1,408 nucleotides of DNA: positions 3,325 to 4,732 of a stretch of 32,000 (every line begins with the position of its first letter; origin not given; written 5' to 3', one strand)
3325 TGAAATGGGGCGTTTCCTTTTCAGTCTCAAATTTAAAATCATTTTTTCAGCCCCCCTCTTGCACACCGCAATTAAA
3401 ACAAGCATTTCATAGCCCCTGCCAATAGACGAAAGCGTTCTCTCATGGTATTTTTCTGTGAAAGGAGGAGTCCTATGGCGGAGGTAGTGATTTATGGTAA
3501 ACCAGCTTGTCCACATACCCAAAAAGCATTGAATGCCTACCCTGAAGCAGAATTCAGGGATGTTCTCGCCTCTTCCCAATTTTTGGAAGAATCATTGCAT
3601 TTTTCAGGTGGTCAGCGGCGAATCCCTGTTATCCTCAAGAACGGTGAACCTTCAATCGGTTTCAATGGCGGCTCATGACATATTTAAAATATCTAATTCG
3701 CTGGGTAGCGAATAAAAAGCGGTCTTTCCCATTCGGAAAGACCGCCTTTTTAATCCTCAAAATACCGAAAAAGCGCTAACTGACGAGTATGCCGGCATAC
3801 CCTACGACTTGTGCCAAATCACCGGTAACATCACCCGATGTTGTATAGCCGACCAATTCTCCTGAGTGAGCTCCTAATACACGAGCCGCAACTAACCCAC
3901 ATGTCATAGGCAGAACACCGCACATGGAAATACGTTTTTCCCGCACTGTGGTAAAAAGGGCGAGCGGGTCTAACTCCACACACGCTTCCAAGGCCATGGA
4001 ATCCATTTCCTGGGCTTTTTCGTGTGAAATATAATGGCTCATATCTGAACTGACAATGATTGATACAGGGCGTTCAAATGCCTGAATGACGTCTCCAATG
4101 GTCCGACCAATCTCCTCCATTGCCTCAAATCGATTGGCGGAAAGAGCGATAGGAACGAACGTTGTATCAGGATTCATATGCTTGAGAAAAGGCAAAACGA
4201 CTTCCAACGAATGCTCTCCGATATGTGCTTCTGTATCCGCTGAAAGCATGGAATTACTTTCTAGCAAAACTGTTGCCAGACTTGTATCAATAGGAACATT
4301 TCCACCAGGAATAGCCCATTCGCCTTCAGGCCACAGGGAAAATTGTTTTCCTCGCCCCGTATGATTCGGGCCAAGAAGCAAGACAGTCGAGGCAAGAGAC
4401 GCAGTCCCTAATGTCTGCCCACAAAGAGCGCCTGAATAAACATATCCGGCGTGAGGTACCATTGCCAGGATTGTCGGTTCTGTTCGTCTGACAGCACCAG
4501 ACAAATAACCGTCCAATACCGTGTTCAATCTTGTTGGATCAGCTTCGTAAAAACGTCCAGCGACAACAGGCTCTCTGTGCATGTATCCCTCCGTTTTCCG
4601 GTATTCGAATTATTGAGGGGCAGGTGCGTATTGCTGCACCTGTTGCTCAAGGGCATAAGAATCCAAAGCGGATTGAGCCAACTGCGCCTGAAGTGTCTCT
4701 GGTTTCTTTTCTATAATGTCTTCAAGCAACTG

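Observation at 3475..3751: Glutaredoxin-like ORF whose TGA 'stop' is followed by exactly two codons and TAA: probable Uxx-star selenoprotein with a 3'-UTR SECIS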

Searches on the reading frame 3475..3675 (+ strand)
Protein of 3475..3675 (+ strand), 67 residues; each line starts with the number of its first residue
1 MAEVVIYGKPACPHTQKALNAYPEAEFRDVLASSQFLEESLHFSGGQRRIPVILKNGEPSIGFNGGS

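Call 3: search_protein_families(library=ncbifam, proteins=[window:3475-3675:+], max_evalue=1)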
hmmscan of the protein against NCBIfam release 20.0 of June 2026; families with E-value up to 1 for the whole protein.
seq(67 aa): 10 families
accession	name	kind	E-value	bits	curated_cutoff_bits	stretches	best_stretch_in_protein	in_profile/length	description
NF041114.2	gluta_UXX_star_1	equivalog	1.9e-22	79.3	72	1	4-66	1-66/70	UXX-star selenoprotein family 1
NF041212.1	Uxx_star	subfamily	1.4e-12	47.6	66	1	4-66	1-67/70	Uxx-star family glutaredoxin-like (seleno)protein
NF041211.1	gluta_UXX_star_2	equivalog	1.8e-07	31.1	100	1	4-66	1-67/71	UXX-star (seleno)protein family 2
NF047338.1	gluta_UXX_star_3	exception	1.1e-05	25.3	97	1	4-67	1-68/70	UXX-star (seleno)protein family 3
NF045501.1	HUGP_GUXX-star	exception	1.9e-05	24.3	325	1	3-66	166-233/236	HUGP/GUXX-star fusion selenoprotein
TIGR02196.1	GlrX_YruB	hypoth_equivalog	0.021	15.3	88.55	1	4-64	2-65/74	glutaredoxin-like protein, YruB-family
TIGR02190.1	GlrX-dom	hypoth_equivalog_domain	0.023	14.6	99.3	1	3-58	9-66/79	glutaredoxin-family domain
TIGR02180.1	GRX_euk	equivalog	0.046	13.9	87.25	1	4-29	1-26/84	glutaredoxin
TIGR02181.1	GRX_bact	equivalog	0.14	12.4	90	1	4-53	1-54/80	glutaredoxin 3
NF007923.0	PRK10638.1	equivalog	0.18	11.8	129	1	1-30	1-32/83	glutaredoxin 3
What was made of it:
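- Closest known: Sister models NF041212. Different: All four scores are below their cutoffs of 66, 100, 97 and 325 (call 3).
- The truncated form scores 79.3 (call 3). The 67-aa form still passes the family cutoff at 79.3 bits (call 3).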

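Call 7: find_related_loci(query=window:3475-3675:+, collection=genome_contigs, flank=3000)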
Query seq(67 aa) (67 aa) in genome_contigs; peptide patterns used: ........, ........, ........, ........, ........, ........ (x = any residue, [..] = any of these).
407 stretches matched a pattern; 30 encode a relative of the query (tblastn E <= 1e-3); 30 distinct loci.
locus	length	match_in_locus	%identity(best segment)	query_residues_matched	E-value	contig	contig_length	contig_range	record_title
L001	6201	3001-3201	60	1-67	2e-25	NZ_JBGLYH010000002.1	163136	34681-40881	Pseudodesulfovibrio karagichevae strain 9FUS NODE_2_length_163136_cov_60.714365, whole genome shotgun sequence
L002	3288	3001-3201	60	1-67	7e-23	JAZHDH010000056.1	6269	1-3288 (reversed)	MAG: Pseudodesulfovibrio sp. isolate Bin21Zod NODE_1714_length_6317_cov_248.826254, whole genome shotgun sequence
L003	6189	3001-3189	59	5-67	6e-21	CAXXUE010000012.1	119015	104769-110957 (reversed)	MAG: uncultured Pseudodesulfovibrio sp. isolate a8b379bf-f1df-4415-be07-3a291d9257f6 genome assembly, contig: contig_12,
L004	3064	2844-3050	54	4-67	5e-16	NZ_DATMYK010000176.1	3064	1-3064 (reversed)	MAG: Humidesulfovibrio sp. isolate SMAG_U13145 k141_77357, whole genome shotgun sequence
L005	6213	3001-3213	39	1-65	2e-10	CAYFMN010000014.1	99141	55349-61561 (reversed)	MAG TPA_asm: uncultured Nitrospinota bacterium isolate ERP019367_co1_96 genome assembly, contig: NODE_284_length_99141_c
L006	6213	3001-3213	39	1-65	2e-10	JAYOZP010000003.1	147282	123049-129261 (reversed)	MAG: Nitrospinales bacterium isolate 139561_S162_rosella_bins.tsv.096 NODE_57_length_147282_cov_6.728521, whole genome s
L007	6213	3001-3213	39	1-65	2e-10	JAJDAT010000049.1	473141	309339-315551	MAG: Nitrospinia bacterium isolate OFTM166 OFTM166_48, whole genome shotgun sequence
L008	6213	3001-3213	39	1-65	2e-10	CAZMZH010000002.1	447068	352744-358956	MAG TPA_asm: uncultured Nitrospinota bacterium isolate binchicken_co46_550 genome assembly, contig: NODE_10_length_44706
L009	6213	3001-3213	34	1-65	4e-10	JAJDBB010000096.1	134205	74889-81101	MAG: Nitrospinaceae bacterium isolate OFTM324 OFTM324_95, whole genome shotgun sequence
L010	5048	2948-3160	38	1-65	5e-10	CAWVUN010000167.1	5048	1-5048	MAG TPA_asm: uncultured bacterium isolate ERR3589563_binner13_82 genome assembly, contig: ERZ7462600.17598, whole genome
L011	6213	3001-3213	37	1-65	2e-9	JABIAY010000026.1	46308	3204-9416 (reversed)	MAG: Nitrospina sp. isolate SI048_bin14 k141_823622, whole genome shotgun sequence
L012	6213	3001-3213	38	1-65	3e-9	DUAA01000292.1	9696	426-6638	MAG TPA_asm: Nitrospinaceae bacterium isolate UWMA-0262 NODE_9178_length_9696_cov_0.375326, whole genome shotgun sequenc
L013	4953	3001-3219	37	1-67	6e-9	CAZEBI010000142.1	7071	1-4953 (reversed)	MAG TPA_asm: uncultured Nitrospina sp. isolate SRP215229_co1_186 genome assembly, contig: NODE_7741_length_7071_cov_11.6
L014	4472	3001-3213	38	1-65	6e-9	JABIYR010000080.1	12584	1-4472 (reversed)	MAG: Nitrospina sp. isolate SI073_bin146 k141_2431063, whole genome shotgun sequence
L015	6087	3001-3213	37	1-65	6e-9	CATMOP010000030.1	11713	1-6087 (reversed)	MAG: uncultured Nitrospina sp. isolate SRR3967319_bin.10_MetaWRAP_v1.3_MAG genome assembly, contig: ERZ508525.1711, whol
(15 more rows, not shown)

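Call 11: find_homologous_proteins(query=window:3475-3675:+, max_evalue=0.001)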
Query seq(67 aa) (67 aa): 1 proteins with E <= 0.001 among 1 candidates.
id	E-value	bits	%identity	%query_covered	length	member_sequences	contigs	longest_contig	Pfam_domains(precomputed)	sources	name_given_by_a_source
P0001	1.6e-37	143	100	100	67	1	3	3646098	-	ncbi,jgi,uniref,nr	ncbi:UXX-star selenoprotein family 1 [Pseudodesulfovibrio piezophilus]|uniref:Glutaredoxin n=1 Tax=P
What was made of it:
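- Tried and rejected: find_homologous_proteins returned only the protein itself (call 11).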

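Call 13: list_cluster_members(proteins=[P0001])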
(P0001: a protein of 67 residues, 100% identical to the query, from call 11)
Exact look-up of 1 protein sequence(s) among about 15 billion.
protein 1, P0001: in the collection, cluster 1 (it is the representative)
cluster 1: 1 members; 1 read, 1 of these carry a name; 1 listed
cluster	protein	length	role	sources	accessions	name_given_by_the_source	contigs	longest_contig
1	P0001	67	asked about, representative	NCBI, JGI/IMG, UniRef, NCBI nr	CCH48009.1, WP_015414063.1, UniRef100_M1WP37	UXX-star selenoprotein family 1 [Pseudodesulfovibrio piezophilus] | Glutaredoxin n=1 Tax=Pseudodesulfovibrio piezophilus (strain DSM 21447 / JCM 15486 / ... | UXX-star (seleno)protein family 1 [Pseudodesulfovibrio piezophilus]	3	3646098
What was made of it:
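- All public records give 67 aa (call 13).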

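Call 17: find_encoding_contigs(protein=P0001, flank=3000, max_places=4)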
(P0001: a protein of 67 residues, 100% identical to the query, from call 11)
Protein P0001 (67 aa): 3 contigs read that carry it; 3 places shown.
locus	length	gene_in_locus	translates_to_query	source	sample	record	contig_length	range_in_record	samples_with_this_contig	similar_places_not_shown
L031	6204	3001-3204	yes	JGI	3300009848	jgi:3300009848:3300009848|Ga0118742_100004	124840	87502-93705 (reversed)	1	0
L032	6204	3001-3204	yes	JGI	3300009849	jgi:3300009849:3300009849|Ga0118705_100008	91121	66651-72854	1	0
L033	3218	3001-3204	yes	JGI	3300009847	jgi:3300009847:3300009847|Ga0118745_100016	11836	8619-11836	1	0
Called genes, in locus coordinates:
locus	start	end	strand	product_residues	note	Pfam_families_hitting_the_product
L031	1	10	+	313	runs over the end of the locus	PF01509:TruB_N, PF16198:TruB_C_2 (faint)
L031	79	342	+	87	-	PF00312:Ribosomal_S15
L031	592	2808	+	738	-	PF01138:RNase_PH, PF03725:RNase_PH_C, PF03726:PNPase, PF01138:RNase_PH, PF00013:KH_1, PF00575:S1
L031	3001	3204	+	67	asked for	-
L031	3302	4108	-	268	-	PF01875:Memo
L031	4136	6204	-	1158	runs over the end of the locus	PF13174:TPR_6 (faint), PF13428:TPR_14 (faint), PF14559:TPR_19 (faint), PF07719:TPR_2 (faint), PF13181:TPR_8 (faint), PF13371:TPR_9 (faint), PF13424:TPR_12 (faint), PF13432:TPR_16 (faint), +1 more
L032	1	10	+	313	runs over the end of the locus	PF01509:TruB_N, PF16198:TruB_C_2 (faint)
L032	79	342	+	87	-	PF00312:Ribosomal_S15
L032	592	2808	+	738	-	PF01138:RNase_PH, PF03725:RNase_PH_C, PF03726:PNPase, PF01138:RNase_PH, PF00013:KH_1, PF00575:S1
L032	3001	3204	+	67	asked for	-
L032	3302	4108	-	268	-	PF01875:Memo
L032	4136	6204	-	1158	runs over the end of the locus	PF07719:TPR_2 (faint), PF13174:TPR_6 (faint), PF13428:TPR_14 (faint), PF14559:TPR_19 (faint), PF13181:TPR_8 (faint), PF13371:TPR_9 (faint), PF13424:TPR_12 (faint), PF13432:TPR_16 (faint), +1 more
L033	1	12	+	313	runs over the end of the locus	PF01509:TruB_N, PF16198:TruB_C_2 (faint)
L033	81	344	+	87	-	PF00312:Ribosomal_S15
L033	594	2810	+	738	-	PF01138:RNase_PH, PF03725:RNase_PH_C, PF03726:PNPase, PF01138:RNase_PH, PF00013:KH_1, PF00575:S1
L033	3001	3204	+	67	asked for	-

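Call 21: search_protein_representatives(protein=window:3475-3675:+)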
Query: 67 residues. Proteins with E-value up to 0.001 (for the whole library): 54; up to 1e-10: 5; up to 1e-30: 0. The best 54 are listed.
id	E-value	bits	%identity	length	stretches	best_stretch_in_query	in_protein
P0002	3.2e-21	90.3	36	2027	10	11-57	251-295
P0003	4.6e-15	70.9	53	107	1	4-67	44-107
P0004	1.5e-12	63.0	51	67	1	3-67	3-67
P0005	3.6e-12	61.8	55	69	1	6-67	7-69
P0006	7.6e-11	57.6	48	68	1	2-67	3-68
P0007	2.2e-09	53.0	59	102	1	6-56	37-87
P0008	4.2e-09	52.1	48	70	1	4-67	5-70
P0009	1.5e-08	50.3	45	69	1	1-66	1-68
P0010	3.6e-08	49.2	46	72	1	3-67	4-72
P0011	6.3e-08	48.4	51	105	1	6-60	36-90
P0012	8.1e-08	48.1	50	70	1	4-65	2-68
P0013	1.5e-07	47.2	48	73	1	4-66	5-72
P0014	2.3e-07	46.6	46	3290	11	27-54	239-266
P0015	1.0e-06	44.6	45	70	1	3-65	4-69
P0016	1.2e-06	44.4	46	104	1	3-65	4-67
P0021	7.2e-06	41.9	42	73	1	1-65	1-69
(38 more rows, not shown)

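Call 34: find_related_loci(query=A1, collection=metagenome_contigs, flank=400)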
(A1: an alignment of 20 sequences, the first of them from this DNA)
Query A1 (67 aa) in metagenome_contigs; peptide patterns used: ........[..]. (x = any residue, [..] = any of these).
353 stretches matched a pattern; 190 encode a relative of the query (tblastn E <= 1e-3); the best 80 are kept; 80 distinct loci.
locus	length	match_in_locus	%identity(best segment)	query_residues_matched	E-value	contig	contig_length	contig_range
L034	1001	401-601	64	1-67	3e-27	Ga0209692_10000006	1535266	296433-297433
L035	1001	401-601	58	1-67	3e-25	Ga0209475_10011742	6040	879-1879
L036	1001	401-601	58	1-67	3e-25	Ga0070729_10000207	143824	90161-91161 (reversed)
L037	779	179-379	58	1-67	2e-25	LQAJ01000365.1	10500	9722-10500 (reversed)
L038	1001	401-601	60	1-67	4e-25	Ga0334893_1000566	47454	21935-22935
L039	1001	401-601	57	1-67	5e-24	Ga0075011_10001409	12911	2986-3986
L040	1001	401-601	57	1-67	9e-24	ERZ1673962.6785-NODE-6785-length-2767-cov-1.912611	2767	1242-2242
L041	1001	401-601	57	1-67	2e-23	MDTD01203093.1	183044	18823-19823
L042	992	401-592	59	4-67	3e-22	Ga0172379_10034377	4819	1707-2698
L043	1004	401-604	56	1-67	3e-21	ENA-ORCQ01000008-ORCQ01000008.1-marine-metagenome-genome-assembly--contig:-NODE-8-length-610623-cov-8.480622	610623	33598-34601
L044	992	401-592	58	4-67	4e-21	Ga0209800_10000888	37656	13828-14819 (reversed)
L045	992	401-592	53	4-67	7e-20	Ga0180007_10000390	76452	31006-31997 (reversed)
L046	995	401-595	51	3-67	6e-20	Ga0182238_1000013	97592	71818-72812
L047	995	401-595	57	4-67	8e-19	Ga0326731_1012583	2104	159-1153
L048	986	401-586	52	4-65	2e-18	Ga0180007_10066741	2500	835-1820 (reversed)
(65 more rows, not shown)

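Call 45: find_encoding_contigs(protein=P0021, flank=300, max_places=3)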
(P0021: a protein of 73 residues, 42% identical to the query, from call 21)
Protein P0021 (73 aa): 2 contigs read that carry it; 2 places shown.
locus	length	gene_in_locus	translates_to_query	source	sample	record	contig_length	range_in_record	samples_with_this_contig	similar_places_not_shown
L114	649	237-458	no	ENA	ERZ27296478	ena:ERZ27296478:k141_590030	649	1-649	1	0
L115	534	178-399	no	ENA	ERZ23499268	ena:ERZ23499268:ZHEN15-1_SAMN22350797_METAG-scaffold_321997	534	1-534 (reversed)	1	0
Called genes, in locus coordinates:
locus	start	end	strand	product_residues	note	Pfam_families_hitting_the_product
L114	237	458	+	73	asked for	PF00462:Glutaredoxin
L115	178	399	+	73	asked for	PF00462:Glutaredoxin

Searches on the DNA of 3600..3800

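Call 39: search_rna_families(source=window, start=3600, end=3800, threshold=evalue, max_evalue=10)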
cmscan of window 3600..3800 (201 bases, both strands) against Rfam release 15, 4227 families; matches with E-value up to 10: 27.
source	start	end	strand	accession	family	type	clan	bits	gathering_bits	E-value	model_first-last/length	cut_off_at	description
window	3682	3719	+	RF01359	CRISPR-DR46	Gene; CRISPR;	-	24.3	50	0.072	1-38/38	no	CRISPR RNA direct repeat element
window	3678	3751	+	RF01459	rliE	Gene; sRNA;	-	20.3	90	0.21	106-182/222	no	Listeria sRNA rliE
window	3710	3751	-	RF04341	Plastid-psbJ-5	Cis-reg;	CL00152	20.1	53.1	0.16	1-59/59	no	Plastid-psbJ-5 3UTR RNA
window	3710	3776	-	RF04319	BTncRNA_FopS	Gene; sRNA;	-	20.1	56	0.45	1-71/71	no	Bacteroidetes FopS (family of paralogous sRNAs)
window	3714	3751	-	RF04157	MIR9486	Gene; miRNA;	-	18.9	100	0.15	1-119/119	no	MIR9486 microRNA precursor family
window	3716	3748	-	RF03871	mir-5681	Gene; miRNA;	-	18.5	88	0.17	1-61/61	no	mir-5681 microRNA precursor family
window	3714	3751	-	RF04109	mir-1305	Gene; miRNA;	-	18.1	63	0.42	1-83/83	no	mir-1305 microRNA precursor family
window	3707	3788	-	RF02064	STnc370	Gene; sRNA;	-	17.3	54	8.2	1-71/71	no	Enterobacterial sRNA STnc370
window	3709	3756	-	RF03366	mir-3122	Gene; miRNA;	-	17.1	92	1.1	13-61/73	no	mir-3122 microRNA precursor family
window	3714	3750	+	RF03366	mir-3122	Gene; miRNA;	-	16.7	92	1.4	19-55/73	no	mir-3122 microRNA precursor family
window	3713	3750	-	RF03583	MIR781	Gene; miRNA;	-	16.5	88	1.5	1-94/94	no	MIR781 microRNA precursor family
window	3713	3752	+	RF03583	MIR781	Gene; miRNA;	-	16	88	1.9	1-94/94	no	MIR781 microRNA precursor family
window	3659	3753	+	RF02618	SSRC34_2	Gene; sRNA;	-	16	48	2.5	1-125/125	no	Streptococcus sRNA 34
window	3691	3712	+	RF01082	SBWMV1_UPD-PKh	Cis-reg;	-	15.6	32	1.7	1-25/25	no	Pseudoknot of upstream pseudoknot domain (UPD) of the 3'UTR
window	3713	3751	-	RF04145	MIR8706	Gene; miRNA;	-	15.3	95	2.2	1-101/101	no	MIR8706 microRNA precursor family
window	3705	3800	-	RF00558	L20_leader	Cis-reg; leader;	-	14.3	58.7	1.9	44-127/127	5'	Ribosomal protein L20 leader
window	3712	3800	-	RF02601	BASRCI337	Gene; sRNA;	-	9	229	5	86-191/191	5'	Brucella sRNA CI337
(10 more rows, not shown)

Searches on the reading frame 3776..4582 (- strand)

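Call 49: search_protein_families(library=ncbifam, proteins=[window:3776-4582:-], max_evalue=0.00001)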
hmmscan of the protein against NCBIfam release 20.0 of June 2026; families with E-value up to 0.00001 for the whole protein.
window:3776-4582:- (268 aa): 2 families
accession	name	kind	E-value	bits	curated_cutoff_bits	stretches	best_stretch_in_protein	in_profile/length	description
TIGR04336.1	AmmeMemoSam_B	hypoth_equivalog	5.9e-86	288.1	26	1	3-267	1-270/270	AmmeMemoRadiSam system protein B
NF001987.0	PRK00782.1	equivalog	9.3e-69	231.6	295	1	1-267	1-265/267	MEMO1 family protein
